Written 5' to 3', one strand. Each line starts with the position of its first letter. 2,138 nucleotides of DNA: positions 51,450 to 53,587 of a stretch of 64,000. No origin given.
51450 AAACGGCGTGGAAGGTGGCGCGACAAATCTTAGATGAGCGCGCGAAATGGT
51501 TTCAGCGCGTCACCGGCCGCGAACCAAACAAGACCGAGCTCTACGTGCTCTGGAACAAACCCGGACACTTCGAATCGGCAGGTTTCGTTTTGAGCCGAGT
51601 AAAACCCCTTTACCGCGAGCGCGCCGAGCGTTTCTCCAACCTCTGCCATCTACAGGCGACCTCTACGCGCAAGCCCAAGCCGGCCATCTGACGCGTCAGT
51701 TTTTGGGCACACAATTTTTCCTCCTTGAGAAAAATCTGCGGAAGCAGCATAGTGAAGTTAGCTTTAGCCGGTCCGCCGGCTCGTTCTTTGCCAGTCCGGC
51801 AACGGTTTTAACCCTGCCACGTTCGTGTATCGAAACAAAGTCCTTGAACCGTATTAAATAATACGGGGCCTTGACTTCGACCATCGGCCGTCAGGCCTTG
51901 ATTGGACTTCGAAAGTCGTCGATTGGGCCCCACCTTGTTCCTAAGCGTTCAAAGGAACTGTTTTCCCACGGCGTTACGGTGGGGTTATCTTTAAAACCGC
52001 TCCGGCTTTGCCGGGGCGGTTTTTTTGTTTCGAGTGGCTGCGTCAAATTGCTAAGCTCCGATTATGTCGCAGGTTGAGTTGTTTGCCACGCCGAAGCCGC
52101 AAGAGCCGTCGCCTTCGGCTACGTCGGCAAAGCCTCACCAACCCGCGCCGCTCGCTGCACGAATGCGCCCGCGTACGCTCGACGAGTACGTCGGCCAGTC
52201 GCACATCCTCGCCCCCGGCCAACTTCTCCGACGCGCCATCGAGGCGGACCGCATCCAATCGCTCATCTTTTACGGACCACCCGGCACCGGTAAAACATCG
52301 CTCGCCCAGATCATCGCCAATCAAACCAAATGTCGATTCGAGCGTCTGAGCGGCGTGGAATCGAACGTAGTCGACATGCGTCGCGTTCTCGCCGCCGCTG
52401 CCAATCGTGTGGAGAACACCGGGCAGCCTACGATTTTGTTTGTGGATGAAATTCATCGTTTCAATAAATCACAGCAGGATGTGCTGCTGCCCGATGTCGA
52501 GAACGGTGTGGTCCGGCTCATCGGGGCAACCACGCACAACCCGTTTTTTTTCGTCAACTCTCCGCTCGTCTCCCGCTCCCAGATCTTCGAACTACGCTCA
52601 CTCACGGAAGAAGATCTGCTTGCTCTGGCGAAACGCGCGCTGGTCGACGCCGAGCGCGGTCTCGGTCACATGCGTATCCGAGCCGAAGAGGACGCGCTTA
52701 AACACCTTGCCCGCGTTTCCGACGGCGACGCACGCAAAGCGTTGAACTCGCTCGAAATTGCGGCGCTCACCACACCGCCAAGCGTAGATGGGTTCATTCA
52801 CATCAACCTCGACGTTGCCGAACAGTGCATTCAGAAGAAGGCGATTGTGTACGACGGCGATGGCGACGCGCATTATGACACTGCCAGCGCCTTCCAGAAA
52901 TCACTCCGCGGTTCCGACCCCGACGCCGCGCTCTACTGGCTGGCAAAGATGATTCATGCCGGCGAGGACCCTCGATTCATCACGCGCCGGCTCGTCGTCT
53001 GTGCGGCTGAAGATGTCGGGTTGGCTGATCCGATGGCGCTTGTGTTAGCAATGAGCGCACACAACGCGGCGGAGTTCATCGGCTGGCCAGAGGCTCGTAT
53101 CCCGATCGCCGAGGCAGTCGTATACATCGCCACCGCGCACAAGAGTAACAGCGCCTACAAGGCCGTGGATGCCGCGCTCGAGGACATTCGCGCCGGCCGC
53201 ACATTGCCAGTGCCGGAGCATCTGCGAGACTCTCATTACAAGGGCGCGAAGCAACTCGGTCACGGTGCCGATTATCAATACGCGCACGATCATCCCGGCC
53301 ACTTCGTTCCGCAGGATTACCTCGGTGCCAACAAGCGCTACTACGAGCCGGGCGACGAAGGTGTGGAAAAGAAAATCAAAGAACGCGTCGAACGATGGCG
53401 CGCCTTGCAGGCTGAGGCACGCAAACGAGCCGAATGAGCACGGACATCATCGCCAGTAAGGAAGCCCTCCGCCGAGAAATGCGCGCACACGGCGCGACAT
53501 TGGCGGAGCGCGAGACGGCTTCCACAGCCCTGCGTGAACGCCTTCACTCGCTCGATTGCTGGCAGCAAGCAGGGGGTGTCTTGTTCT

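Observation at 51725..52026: Highly structured ~265-nt non-coding element with mutually exclusive long helix and terminator, upstream of rarA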

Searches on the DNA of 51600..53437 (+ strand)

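Call 4: search_rna_families(source=window, start=51600, end=52150, threshold=evalue, max_evalue=1, show_alignments=3)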
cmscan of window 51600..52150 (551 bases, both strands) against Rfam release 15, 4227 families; matches with E-value up to 1: 8.
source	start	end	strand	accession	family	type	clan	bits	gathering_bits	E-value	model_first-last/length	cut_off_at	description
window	51808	51989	+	RF00013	6S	Gene;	-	67.5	46.4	3e-13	1-187/187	no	6S / SsrS RNA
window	51965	52031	+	RF04312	trpB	Cis-reg;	-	24.7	59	0.35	1-107/107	no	trpB ncRNA motif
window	51936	52028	+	RF00515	PyrR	Cis-reg;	-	24.5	54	0.38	1-115/115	no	PyrR binding site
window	51958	52027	+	RF02871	ncS54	Gene; sRNA;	-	20.7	43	0.03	1-79/79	no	Burkholderia sRNA 54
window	51973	52040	+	RF02621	BSnc120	Gene; sRNA;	-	20.5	114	0.053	1-88/88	no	Brucella sRNA 120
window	51927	52029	+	RF02837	anti-hemB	Gene; sRNA;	-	18.4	49.5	0.084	1-81/81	no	Burkholderia RNA 7 (anti-hemB)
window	51958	52034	+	RF00519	suhB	Gene; sRNA;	CL00108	18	41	0.33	1-77/77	no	Makes More Granules Regulator RNA (mmgR)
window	51951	52026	+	RF02631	Hrs13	Gene; sRNA;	-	17.1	52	0.13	1-82/82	no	Hfq-regulated sRNA 13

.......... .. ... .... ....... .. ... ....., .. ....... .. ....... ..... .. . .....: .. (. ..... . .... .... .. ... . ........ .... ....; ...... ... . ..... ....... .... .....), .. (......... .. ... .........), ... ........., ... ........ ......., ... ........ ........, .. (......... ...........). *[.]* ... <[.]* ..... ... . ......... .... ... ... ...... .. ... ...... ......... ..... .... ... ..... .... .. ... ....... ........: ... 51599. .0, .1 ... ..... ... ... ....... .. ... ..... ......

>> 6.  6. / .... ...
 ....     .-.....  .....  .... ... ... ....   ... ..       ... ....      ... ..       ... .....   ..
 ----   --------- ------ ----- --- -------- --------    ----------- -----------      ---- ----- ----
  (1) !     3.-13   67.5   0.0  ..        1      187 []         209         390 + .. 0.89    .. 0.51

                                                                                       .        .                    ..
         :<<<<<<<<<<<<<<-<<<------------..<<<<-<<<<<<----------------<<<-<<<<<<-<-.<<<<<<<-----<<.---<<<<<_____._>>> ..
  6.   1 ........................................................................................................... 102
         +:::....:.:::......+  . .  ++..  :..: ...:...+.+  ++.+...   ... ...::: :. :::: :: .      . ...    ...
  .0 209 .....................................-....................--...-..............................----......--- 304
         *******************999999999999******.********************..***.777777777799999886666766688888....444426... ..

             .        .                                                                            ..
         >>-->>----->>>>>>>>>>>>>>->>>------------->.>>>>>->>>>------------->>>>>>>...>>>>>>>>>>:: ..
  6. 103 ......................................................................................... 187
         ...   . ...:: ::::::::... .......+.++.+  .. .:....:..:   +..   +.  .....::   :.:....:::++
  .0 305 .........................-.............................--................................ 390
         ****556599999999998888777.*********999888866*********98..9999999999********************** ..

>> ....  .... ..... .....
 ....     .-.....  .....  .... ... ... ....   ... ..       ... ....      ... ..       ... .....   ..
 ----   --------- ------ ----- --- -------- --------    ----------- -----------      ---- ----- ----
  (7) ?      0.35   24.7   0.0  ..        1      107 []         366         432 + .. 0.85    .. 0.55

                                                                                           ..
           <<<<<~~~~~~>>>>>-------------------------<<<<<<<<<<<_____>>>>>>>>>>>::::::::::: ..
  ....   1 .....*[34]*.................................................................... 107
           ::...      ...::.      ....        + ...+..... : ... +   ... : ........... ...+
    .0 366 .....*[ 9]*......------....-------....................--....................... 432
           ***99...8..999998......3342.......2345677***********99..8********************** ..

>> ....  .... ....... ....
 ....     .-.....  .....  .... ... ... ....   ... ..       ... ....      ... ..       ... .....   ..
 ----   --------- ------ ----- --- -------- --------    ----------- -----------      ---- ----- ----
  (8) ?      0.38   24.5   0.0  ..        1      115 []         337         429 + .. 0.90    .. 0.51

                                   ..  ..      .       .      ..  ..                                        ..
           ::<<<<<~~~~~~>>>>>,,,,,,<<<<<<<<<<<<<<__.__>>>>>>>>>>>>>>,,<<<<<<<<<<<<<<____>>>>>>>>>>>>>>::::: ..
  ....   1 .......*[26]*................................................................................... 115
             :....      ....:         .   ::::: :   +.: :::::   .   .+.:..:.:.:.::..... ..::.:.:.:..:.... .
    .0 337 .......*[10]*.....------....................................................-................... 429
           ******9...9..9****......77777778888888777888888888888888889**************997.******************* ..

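Call 11: search_rna_families(sources=[L001, L002, L003, L004, L007, L008, L009, L010, L011, L012, L013, L014, L015, L016, L017, L018, L019, L020, L021, L022], threshold=gathering)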
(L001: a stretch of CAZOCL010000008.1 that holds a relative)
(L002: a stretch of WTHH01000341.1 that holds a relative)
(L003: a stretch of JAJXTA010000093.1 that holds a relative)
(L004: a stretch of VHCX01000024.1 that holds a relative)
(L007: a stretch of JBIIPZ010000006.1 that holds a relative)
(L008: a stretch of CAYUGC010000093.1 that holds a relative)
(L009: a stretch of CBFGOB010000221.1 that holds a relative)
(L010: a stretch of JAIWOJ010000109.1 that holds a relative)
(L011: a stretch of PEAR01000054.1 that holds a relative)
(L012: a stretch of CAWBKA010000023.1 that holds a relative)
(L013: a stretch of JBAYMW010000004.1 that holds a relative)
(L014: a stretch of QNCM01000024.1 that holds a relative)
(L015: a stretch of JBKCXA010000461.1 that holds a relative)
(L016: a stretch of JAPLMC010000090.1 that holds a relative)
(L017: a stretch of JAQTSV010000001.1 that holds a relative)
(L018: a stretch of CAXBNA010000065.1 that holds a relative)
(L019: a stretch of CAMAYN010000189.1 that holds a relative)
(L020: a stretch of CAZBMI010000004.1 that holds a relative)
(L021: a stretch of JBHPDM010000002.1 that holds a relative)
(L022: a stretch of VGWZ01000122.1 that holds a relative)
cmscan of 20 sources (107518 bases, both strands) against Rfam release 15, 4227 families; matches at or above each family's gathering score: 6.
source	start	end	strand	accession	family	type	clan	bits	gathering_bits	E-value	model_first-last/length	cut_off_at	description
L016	1214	1399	+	RF00013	6S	Gene;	-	91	46.4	1.5e-16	1-187/187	no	6S / SsrS RNA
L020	2152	2335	+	RF00013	6S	Gene;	-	78.8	46.4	1.2e-13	1-187/187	no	6S / SsrS RNA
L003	5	187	+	RF00013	6S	Gene;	-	70.8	46.4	9.6e-12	1-187/187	no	6S / SsrS RNA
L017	2097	2254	+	RF00013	6S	Gene;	-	67.2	46.4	7.2e-11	1-187/187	no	6S / SsrS RNA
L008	848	1033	+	RF00013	6S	Gene;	-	65.9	46.4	1.4e-10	1-187/187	no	6S / SsrS RNA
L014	2249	2402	+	RF00013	6S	Gene;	-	57.3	46.4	1.6e-08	1-187/187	no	6S / SsrS RNA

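Call 13: search_rna_families(sources=[L001, L002, L004, L007, L009, L010, L012, L015, L018, L019, L011, L013], threshold=evalue, max_evalue=0.1)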
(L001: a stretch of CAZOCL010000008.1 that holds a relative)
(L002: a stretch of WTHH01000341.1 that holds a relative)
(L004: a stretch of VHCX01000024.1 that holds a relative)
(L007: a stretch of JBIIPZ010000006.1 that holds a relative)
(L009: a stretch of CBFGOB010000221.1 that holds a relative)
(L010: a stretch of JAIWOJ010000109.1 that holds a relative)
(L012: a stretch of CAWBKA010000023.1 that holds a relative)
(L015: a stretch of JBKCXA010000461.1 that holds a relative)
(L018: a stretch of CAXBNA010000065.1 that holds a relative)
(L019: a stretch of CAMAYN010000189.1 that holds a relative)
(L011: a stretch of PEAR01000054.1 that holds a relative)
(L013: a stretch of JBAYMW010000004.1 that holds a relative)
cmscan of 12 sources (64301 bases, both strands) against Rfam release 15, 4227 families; matches with E-value up to 0.1: 0.
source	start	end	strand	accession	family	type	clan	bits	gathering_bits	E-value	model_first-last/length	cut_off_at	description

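Call 16: search_rna_families(sources=[L081, L082, L083, L084, L085, L086, L087, L088, L090, L091, L092, L093, L094, L095, L096, L097, L098, L099, L100, L101], threshold=gathering)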
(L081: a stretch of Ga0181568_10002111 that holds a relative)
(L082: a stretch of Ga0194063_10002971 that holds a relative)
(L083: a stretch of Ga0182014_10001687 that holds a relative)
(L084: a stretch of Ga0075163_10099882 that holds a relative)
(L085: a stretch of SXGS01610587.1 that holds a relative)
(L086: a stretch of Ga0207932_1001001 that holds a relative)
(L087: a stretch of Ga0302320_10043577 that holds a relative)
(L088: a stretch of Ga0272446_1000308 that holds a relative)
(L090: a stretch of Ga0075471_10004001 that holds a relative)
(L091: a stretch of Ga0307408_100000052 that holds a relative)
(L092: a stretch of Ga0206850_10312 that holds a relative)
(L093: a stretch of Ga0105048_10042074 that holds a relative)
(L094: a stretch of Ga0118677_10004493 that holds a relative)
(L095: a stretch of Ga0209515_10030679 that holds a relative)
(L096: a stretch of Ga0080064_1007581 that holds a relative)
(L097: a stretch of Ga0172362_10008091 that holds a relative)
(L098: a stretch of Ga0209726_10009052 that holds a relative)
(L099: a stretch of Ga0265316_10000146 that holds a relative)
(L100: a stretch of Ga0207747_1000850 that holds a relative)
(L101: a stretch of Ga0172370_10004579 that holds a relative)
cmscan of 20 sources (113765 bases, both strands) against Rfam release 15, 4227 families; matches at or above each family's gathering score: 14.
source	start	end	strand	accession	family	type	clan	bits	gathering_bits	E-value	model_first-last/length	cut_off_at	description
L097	2188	2365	+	RF00013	6S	Gene;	-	104.9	46.4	8e-20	1-187/187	no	6S / SsrS RNA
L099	2255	2414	+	RF00013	6S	Gene;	-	72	46.4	5.5e-12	1-187/187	no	6S / SsrS RNA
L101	2285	2445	+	RF00013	6S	Gene;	-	69.9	46.4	1.7e-11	1-187/187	no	6S / SsrS RNA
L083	2238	2417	+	RF00013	6S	Gene;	-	67.1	46.4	8.1e-11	1-187/187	no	6S / SsrS RNA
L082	2219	2398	+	RF00013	6S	Gene;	-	66.5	46.4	1.1e-10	1-187/187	no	6S / SsrS RNA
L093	687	760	+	RF00005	tRNA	Gene; tRNA;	CL00001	65.6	29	9e-12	1-71/71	no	tRNA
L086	702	880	+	RF00013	6S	Gene;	-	63.4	46.4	6e-10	1-187/187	no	6S / SsrS RNA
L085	1773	1958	+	RF00013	6S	Gene;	-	63.3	46.4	6.4e-10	1-187/187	no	6S / SsrS RNA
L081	2104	2289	+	RF00013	6S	Gene;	-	61.6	46.4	1.6e-09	1-187/187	no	6S / SsrS RNA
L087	1611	1788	+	RF00013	6S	Gene;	-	61.5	46.4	1.7e-09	1-187/187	no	6S / SsrS RNA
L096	2254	2448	+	RF00013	6S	Gene;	-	61.3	46.4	1.9e-09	1-187/187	no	6S / SsrS RNA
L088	2164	2347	+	RF00013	6S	Gene;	-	59.7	46.4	4.4e-09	1-187/187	no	6S / SsrS RNA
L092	1558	1720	+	RF00013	6S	Gene;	-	54.6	46.4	7.3e-08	1-187/187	no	6S / SsrS RNA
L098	2261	2446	+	RF00013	6S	Gene;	-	52.1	46.4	2.9e-07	1-187/187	no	6S / SsrS RNA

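Call 23: search_rna_families(sources=[L024, L026, L027, L028, L030, L031, L033, L034, L036, L037, L038, L039, L040, L041, L048, L051, L052, L061, L071, L072], threshold=gathering)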
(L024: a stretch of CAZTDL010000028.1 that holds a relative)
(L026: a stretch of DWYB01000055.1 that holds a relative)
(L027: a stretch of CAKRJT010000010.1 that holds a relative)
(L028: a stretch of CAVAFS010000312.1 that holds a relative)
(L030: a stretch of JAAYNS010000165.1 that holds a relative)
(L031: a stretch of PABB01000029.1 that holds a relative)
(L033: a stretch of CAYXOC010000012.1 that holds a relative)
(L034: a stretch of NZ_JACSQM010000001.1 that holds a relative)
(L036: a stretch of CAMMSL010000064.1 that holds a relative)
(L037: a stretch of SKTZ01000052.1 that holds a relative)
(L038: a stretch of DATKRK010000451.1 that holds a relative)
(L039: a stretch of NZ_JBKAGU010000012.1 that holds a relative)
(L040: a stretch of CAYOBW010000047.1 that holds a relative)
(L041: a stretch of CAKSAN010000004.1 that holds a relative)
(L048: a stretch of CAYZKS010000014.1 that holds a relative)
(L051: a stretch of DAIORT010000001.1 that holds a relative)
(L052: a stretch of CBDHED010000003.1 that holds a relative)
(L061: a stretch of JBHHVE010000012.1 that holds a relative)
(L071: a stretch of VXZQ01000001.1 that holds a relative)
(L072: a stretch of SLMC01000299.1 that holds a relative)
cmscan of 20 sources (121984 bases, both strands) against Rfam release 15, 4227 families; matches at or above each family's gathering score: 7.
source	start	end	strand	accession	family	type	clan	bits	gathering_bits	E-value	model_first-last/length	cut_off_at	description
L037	2248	2422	+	RF00013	6S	Gene;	-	102.1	46.4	3.8e-19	1-187/187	no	6S / SsrS RNA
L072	2312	2487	+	RF00013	6S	Gene;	-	86.3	46.4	2.3e-15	1-187/187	no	6S / SsrS RNA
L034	5953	6133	-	RF00013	6S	Gene;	-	85.3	46.4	3.8e-15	1-187/187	no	6S / SsrS RNA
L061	2133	2321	+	RF00013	6S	Gene;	-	71.9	46.4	6e-12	1-187/187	no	6S / SsrS RNA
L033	2206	2395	+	RF00013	6S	Gene;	-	69.3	46.4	2.6e-11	1-187/187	no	6S / SsrS RNA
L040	2302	2478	+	RF00013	6S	Gene;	-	64.4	46.4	3.8e-10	1-187/187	no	6S / SsrS RNA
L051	330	513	+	RF00013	6S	Gene;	-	49.3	46.4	1.4e-06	1-187/187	no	6S / SsrS RNA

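Call 30: build_rna_model(alignment_id=A3)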
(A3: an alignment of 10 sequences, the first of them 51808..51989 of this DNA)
Model R1 built from alignment A3 (10 sequences, 198 columns); structure: RNAalifold consensus.
model positions 183; base pairs 44; branch points 0; effective number of sequences 1.95; information 0.59 bits per position. Calibrated on 0.2 Mb of random sequence (short: E-values are rough).
structure used (alignment columns):
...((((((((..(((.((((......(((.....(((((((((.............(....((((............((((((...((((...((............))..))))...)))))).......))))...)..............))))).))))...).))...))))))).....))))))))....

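Call 31: search_with_rna_model(model_id=R1, sources=[window, L001, L002, L003, L004, L005, L006, L007, L008, L009, L010, L011, L012, L013, L014, L015, L016, L017, L018, L019, L020, L021, L022, L023, L024, L025, L031, L033, L038, L039, L040, L058, L072, L078, L081, L082, L083, L084, L085, L086, L087, L088, L089, L090, L091, L092, L093, L094, L095, L096, L097, L098, L099, L100, L101, L102, L105, L106, L107, L109, L110, L112], max_evalue=0.01, make_alignment=true)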
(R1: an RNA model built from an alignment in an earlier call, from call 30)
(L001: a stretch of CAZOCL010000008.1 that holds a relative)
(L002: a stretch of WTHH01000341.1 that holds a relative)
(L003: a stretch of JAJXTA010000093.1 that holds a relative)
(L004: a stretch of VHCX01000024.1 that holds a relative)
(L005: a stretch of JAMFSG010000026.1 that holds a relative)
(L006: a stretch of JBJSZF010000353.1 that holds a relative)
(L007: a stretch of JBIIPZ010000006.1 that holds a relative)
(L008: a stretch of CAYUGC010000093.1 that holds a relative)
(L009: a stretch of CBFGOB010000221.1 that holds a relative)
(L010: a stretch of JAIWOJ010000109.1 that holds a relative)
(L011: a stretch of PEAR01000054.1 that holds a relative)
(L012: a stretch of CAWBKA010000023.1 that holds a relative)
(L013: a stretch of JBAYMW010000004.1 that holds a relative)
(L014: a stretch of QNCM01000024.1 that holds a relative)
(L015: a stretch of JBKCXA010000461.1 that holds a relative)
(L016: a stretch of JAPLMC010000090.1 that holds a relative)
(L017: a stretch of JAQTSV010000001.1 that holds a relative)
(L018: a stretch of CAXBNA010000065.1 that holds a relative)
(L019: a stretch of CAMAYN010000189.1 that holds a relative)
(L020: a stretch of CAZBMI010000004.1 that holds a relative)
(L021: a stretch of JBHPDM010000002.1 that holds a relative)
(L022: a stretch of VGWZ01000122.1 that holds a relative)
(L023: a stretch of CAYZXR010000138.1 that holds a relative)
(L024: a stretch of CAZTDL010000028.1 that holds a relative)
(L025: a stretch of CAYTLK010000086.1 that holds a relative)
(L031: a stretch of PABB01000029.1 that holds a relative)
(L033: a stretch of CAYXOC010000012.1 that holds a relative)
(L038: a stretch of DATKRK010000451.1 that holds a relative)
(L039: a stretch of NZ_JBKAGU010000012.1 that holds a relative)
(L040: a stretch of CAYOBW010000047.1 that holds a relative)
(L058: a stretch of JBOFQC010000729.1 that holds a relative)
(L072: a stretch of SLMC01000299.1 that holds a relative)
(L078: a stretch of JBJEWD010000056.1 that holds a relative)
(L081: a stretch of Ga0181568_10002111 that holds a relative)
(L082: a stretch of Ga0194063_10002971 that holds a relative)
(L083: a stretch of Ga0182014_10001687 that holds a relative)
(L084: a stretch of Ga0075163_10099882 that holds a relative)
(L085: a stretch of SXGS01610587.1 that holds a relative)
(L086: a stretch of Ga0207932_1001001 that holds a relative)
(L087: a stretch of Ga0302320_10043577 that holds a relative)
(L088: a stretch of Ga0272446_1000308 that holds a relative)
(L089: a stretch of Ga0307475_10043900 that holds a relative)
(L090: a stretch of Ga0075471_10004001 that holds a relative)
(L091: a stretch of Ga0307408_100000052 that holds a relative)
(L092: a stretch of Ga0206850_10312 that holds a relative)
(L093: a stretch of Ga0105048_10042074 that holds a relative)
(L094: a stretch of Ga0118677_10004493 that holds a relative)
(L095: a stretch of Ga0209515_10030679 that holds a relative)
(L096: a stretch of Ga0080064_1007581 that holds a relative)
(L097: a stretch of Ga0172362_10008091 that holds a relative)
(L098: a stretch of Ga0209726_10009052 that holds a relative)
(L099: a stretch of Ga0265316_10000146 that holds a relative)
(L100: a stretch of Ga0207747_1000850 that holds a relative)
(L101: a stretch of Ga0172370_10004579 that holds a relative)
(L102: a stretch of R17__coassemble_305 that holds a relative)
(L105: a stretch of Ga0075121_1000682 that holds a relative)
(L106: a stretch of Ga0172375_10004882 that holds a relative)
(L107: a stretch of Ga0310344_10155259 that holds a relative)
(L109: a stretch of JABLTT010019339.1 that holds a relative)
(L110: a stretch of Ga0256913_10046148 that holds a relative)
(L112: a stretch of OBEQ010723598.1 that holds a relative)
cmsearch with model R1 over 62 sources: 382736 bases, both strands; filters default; matches with E-value up to 0.01: 24.
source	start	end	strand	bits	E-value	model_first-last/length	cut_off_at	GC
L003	5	187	+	188.4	2.6e-49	1-183/183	no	0.5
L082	2219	2398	+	188.2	2.9e-49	1-183/183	no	0.49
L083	2238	2417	+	183.7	4.7e-48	1-183/183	no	0.48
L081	2104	2289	+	172.1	7.2e-45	1-183/183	no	0.53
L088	2164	2347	+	169.5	3.6e-44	1-183/183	no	0.59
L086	702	880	+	169.3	4e-44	1-183/183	no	0.51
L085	1773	1958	+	159.1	2.5e-41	1-183/183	no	0.45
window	51808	51989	+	156.8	1e-40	1-183/183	no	0.51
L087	1611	1788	+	151.8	2.3e-39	1-183/183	no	0.49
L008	848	1033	+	135.9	5.2e-35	1-183/183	no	0.55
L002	397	577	+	88.8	3.6e-22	1-183/183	no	0.5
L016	1214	1399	+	54.4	8.4e-13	1-183/183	no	0.44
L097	2188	2365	+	53.2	1.8e-12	1-183/183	no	0.51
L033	2206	2395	+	42.2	1.8e-09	1-183/183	no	0.56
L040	2302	2478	+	41.2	3.3e-09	1-183/183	no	0.56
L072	2312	2487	+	41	3.9e-09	1-183/183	no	0.52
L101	2285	2445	+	40.6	4.7e-09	1-183/183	no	0.51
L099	2255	2414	+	36.6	5.9e-08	1-183/183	no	0.46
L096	2254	2448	+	35.5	1.2e-07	1-183/183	no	0.55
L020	2152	2335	+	34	3.1e-07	1-183/183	no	0.48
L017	2097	2254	+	29.8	4.2e-06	1-183/183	no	0.44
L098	2261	2446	+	26.1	4.3e-05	1-183/183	no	0.57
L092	1558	1720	+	25.8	5.2e-05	1-183/183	no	0.53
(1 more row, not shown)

Alignment A5: 24 matches aligned to the model, 263 columns, each read 5' to 3' on its own strand. Consensus structure (alignment columns), stored with it:
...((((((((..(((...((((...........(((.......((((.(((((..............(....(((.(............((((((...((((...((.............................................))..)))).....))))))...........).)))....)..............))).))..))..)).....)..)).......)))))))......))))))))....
